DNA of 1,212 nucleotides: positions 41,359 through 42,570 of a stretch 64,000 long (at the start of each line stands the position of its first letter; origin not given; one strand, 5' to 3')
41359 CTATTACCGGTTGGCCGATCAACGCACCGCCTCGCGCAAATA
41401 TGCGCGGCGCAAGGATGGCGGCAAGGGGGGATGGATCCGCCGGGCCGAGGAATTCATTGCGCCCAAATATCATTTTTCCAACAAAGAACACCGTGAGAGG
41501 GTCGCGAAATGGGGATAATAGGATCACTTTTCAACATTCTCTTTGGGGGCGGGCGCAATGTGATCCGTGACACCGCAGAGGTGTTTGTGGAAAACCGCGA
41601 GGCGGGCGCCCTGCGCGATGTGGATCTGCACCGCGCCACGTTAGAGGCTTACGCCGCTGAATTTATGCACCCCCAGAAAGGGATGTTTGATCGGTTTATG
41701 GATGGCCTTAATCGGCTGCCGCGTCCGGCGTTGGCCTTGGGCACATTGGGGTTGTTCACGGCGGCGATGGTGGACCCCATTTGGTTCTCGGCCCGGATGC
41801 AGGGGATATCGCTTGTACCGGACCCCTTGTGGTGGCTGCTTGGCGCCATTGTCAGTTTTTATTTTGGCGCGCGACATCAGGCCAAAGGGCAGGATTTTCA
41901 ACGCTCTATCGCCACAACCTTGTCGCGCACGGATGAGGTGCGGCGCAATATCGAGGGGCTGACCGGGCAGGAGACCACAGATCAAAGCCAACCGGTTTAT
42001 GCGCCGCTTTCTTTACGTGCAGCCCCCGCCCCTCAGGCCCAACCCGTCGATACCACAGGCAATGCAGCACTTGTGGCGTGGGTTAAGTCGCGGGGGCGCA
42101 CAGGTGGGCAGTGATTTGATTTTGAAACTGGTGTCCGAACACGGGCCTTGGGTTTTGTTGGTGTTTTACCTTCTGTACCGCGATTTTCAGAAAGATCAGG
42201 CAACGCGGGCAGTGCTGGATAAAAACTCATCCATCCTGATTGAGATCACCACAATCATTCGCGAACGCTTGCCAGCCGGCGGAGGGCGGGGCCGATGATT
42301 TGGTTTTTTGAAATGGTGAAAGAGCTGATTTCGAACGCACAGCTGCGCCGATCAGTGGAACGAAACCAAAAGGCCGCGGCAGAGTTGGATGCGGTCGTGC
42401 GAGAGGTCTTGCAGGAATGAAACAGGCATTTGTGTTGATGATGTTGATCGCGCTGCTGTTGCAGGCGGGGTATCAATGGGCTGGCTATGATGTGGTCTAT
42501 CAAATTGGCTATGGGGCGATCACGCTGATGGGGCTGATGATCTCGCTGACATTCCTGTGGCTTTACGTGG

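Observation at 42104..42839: Three unrecognised, translationally coupled small membrane ORFs downstream of the holin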

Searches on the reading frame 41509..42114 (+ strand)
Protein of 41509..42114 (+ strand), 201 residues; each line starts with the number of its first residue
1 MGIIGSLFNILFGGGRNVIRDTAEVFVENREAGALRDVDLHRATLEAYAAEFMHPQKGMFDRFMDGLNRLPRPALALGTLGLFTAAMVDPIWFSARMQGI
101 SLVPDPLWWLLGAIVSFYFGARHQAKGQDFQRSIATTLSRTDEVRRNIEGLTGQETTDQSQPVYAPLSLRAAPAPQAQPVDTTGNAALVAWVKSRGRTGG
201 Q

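Call 3: search_protein_families(library=pfam, proteins=[window:41509-42114:+], max_evalue=1)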
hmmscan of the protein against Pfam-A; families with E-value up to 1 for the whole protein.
window:41509-42114:+ (201 aa): 2 families
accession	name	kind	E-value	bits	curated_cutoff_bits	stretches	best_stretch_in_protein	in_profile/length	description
PF11351.13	GTA_holin_3TM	-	1.9e-26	93.4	24.8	1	14-123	2-123/123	Holin of 3TMs, for gene-transfer release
PF12795.12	MscS_porin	-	0.11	12.5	34.4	1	122-170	34-81/238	Mechanosensitive ion channel porin domain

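Call 4: search_protein_families(library=phrogs, proteins=[window:41509-42114:+], max_evalue=1)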
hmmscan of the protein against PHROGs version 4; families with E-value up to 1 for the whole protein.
window:41509-42114:+ (201 aa): 1 family
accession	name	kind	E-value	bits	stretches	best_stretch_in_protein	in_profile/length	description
phrog_6637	-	unknown function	0.024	15.6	1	39-126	67-156/160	-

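Call 5: search_protein_families(library=ncbifam, proteins=[window:41509-42114:+], max_evalue=1)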
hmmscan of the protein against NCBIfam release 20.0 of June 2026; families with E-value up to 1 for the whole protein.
window:41509-42114:+ (201 aa): 0 families

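Call 33: search_dna_similar(query=window:41509-42111:+, collection=phages, mode=protein, max_evalue=0.01, max_rows=20)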
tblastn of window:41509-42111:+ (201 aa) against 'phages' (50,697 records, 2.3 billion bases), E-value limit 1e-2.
No match.

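Call 53: search_protein_families(library=padloc, proteins=[window:41509-42114:+], max_evalue=1)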
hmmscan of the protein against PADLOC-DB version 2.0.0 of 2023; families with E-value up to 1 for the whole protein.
window:41509-42114:+ (201 aa): 0 families

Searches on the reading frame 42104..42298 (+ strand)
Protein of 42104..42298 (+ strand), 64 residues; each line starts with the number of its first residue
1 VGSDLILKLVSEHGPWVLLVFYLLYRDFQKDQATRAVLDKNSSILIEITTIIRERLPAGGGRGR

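Call 3: search_protein_families(library=pfam, proteins=[window:42104-42298:+], max_evalue=1)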
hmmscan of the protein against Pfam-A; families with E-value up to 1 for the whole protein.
window:42104-42298:+ (64 aa): 1 family
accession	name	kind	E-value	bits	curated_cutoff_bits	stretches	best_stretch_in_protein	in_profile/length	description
PF10960.13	Holin_BhlA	-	0.05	14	22.6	1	6-49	5-52/70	BhlA holin family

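Call 4: search_protein_families(library=phrogs, proteins=[window:42104-42298:+], max_evalue=1)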
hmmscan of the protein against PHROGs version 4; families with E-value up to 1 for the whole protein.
window:42104-42298:+ (64 aa): 0 families

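Call 5: search_protein_families(library=ncbifam, proteins=[window:42104-42298:+], max_evalue=1)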
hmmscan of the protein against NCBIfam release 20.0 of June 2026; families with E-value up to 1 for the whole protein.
window:42104-42298:+ (64 aa): 0 families

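Call 27: search_protein_families(library=pfam, alignment_id=A2, max_evalue=1)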
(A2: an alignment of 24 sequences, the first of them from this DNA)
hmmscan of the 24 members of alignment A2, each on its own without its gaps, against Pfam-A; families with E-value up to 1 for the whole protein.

A. member 1, seq(64 aa): 1 family
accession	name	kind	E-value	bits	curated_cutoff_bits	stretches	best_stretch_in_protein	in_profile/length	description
PF10960.13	Holin_BhlA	-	0.05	14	22.6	1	6-49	5-52/70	BhlA holin family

B. families by the number of members that match (of 24 scanned): 2 families
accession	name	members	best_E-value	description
PF10960.13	Holin_BhlA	13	0.014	BhlA holin family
PF17371.7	DUF5393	1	0.16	Family of unknown function (DUF5393)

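Call 28: search_protein_families(library=phrogs, alignment_id=A2, max_evalue=1)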
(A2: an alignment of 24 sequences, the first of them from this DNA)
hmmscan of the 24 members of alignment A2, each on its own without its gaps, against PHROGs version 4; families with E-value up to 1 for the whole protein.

A. member 1, seq(64 aa): 0 families

B. families by the number of members that match (of 24 scanned): 4 families
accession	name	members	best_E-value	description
phrog_3913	-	2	0.081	-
phrog_30069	-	1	0.057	-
phrog_33248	-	1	0.17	-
phrog_4041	-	1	0.27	-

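Call 30: find_homologous_proteins(query=A2, max_evalue=0.1)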
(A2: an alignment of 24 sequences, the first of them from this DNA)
Query A2 (24 sequences) (64 aa, profile of the alignment): 837 proteins with E <= 0.1 among 4440 candidates; the best 120 are listed.
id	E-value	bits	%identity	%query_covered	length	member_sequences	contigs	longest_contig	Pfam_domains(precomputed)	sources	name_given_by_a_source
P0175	9.4e-34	133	79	97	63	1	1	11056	-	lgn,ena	-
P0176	1.3e-33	132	75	94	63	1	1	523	-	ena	-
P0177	1.5e-33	132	79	97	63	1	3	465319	-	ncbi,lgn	ncbi:MAG: hypothetical protein ACRBCL_11585 [Maritimibacter sp.]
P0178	1.5e-33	132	92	97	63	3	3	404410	-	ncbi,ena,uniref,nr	ncbi:hypothetical protein [uncultured Aliiroseovarius sp.]|uniref:hypothetical protein n=1 Tax=uncul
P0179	1.6e-33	132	90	97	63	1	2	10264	-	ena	-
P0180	1.8e-33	132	81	100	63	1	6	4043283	-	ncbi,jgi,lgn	jgi:hypothetical protein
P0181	1.8e-33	132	88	92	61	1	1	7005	-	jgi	jgi:hypothetical protein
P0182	2.3e-33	132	87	94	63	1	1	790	-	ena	-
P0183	2.5e-33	131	80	92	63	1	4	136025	-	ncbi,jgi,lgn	-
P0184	2.6e-33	131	95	100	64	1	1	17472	-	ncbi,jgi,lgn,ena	-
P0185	2.6e-33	131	92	97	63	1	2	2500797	-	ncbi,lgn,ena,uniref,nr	ncbi:hypothetical protein ALP8811_00816 [Aliiroseovarius pelagivivens]|uniref:Uncharacterized protei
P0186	2.6e-33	131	86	92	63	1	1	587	-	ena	-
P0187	2.7e-33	131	89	100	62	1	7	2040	-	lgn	-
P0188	2.7e-33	131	81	98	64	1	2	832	-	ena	-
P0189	2.8e-33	131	80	94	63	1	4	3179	-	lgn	-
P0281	7.8e-32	127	68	89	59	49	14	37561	-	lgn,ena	-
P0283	8.4e-32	126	66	100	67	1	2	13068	-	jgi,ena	-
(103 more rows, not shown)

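Call 50: search_solved_structures(query=A2, max_evalue=5)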
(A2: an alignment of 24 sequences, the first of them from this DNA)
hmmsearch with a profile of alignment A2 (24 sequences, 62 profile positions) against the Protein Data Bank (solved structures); distinct sequences matched with E-value up to 5: 0.

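Call 53: search_protein_families(library=padloc, proteins=[window:42104-42298:+], max_evalue=1)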
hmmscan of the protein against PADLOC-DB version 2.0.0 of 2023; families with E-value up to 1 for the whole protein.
window:42104-42298:+ (64 aa): 0 families

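Call 75: predict_structure(alignment_id=A5)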
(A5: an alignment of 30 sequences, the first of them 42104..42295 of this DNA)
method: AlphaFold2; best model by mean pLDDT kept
length: 64 residues; sequences in the alignment: 30
mean_pLDDT: 74.5   pTM: 0.38
mean pLDDT of the five models: 74.5, 72.7, 67.7, 67.5, 67.3
residues with pLDDT >= 90: 0; 70-90: 52; 50-70: 11; < 50: 1
segments of 3 or more residues with pLDDT < 50: none
pLDDT, mean of each block of 10 residues (from residue 1): 69 83 83 74 80 67 53
secondary structure, 60 per line:
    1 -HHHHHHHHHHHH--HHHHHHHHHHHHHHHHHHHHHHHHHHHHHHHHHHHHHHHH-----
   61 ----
elements in order: H2-13 H16-55

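Call 77: find_related_loci(query=A2, collection=viral_contigs, flank=6000)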
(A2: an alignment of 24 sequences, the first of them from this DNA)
Query A2 (64 aa) in viral_contigs; peptide patterns used: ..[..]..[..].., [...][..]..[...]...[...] (x = any residue, [..] = any of these).
31 stretches matched a pattern, but none encodes a relative of the query by tblastn (E <= 1e-3).

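Call 96: find_encoding_contigs(protein=P0281, flank=4000, max_places=3)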
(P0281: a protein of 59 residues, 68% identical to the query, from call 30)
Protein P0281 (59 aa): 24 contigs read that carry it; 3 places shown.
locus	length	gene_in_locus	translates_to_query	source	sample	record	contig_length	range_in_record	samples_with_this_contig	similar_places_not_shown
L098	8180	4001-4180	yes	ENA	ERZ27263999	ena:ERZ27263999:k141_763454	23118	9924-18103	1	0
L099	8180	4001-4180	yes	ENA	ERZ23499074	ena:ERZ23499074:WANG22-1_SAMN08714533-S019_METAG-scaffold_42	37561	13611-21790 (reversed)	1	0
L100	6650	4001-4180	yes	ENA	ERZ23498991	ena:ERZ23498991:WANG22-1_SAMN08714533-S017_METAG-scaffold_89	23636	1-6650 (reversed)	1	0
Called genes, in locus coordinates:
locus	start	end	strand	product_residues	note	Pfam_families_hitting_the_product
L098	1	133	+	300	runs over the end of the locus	PF19576:Acyltransf_2, PF01553:Acyltransferase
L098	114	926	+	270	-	PF01177:Asp_Glu_race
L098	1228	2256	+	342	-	PF01118:Semialdhyde_dh, PF22698:Semialdhyde_dhC_1, PF02774:Semialdhyde_dhC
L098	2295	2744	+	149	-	PF03100:CcmE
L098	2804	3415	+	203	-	PF05838:Glyco_hydro_108, PF09374:PG_binding_3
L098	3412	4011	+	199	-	PF11351:GTA_holin_3TM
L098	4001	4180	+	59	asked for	-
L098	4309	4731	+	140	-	-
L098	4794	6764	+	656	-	PF01578:Cytochrom_C_asm, PF16327:CcmF_C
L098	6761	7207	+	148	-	PF03918:CcmH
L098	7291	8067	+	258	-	PF00378:ECH_1, PF16113:ECH_2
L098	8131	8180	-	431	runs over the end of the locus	PF00285:Citrate_synt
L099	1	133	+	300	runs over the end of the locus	PF19576:Acyltransf_2, PF01553:Acyltransferase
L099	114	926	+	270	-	PF01177:Asp_Glu_race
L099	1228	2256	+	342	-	PF01118:Semialdhyde_dh, PF22698:Semialdhyde_dhC_1, PF02774:Semialdhyde_dhC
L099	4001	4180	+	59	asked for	-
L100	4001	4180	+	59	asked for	-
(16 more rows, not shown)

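Call 97: find_encoding_contigs(protein=P0283, flank=4000, max_places=2)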
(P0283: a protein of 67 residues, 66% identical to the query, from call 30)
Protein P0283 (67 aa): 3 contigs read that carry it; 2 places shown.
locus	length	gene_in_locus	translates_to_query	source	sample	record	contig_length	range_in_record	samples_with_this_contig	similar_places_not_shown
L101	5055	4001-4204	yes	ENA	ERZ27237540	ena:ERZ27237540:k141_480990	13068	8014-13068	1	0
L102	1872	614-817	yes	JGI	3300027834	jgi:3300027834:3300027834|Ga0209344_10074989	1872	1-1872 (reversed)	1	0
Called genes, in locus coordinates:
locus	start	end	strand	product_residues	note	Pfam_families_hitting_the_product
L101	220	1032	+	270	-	PF01177:Asp_Glu_race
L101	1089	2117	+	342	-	PF01118:Semialdhyde_dh, PF22698:Semialdhyde_dhC_1, PF02774:Semialdhyde_dhC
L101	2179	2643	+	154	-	PF03100:CcmE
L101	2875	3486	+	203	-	PF05838:Glyco_hydro_108, PF09374:PG_binding_3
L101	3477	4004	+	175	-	PF11351:GTA_holin_3TM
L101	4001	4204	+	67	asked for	-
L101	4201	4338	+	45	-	-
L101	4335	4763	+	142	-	-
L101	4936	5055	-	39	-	?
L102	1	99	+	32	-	?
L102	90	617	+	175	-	PF11351:GTA_holin_3TM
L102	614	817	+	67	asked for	-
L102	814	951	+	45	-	-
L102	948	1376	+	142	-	-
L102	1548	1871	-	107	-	?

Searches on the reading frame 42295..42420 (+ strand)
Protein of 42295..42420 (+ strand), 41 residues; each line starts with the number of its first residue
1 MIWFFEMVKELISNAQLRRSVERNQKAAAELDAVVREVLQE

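Call 3: search_protein_families(library=pfam, proteins=[window:42295-42420:+], max_evalue=1)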
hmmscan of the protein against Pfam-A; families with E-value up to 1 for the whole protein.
window:42295-42420:+ (41 aa): 1 family
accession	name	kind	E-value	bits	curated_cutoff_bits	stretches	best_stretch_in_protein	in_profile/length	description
PF16523.10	betaPIX_CC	-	0.0078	16.5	26.8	1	8-40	41-74/85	betaPIX coiled coil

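Call 4: search_protein_families(library=phrogs, proteins=[window:42295-42420:+], max_evalue=1)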
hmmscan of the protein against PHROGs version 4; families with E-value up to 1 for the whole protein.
window:42295-42420:+ (41 aa): 0 families

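Call 5: search_protein_families(library=ncbifam, proteins=[window:42295-42420:+], max_evalue=1)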
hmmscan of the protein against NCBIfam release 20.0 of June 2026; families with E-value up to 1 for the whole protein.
window:42295-42420:+ (41 aa): 1 family
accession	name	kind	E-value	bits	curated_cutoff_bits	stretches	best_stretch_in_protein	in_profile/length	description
NF040592.1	tRNA_mod_ArcS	equivalog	0.022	13.3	440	1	6-40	214-248/575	archaeosine synthase subunit alpha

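Call 51: search_solved_structures(query=A3, max_evalue=5)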
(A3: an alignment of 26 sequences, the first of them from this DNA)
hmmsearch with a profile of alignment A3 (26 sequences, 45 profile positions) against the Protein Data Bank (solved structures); distinct sequences matched with E-value up to 5: 5.
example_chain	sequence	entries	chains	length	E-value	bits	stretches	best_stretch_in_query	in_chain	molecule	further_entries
5ook_A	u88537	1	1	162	0.032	17.2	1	14-38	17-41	Phycocyanin, alpha subunit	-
2w6b_A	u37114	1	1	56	0.27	14.2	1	19-44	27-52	RHO GUANINE NUCLEOTIDE EXCHANGE FACTOR 7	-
3l4f_A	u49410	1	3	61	0.33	13.9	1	19-44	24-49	Rho guanine nucleotide exchange factor 7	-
6hrn_A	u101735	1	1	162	0.57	13.1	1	14-38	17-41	Alpha Subunit of Cyanobacterial Phycocyanin protein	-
205l_A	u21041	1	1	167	0.58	13.1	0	29-39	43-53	T4 LYSOZYME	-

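Call 53: search_protein_families(library=padloc, proteins=[window:42295-42420:+], max_evalue=1)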
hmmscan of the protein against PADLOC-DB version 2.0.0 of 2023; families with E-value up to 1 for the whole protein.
window:42295-42420:+ (41 aa): 0 families
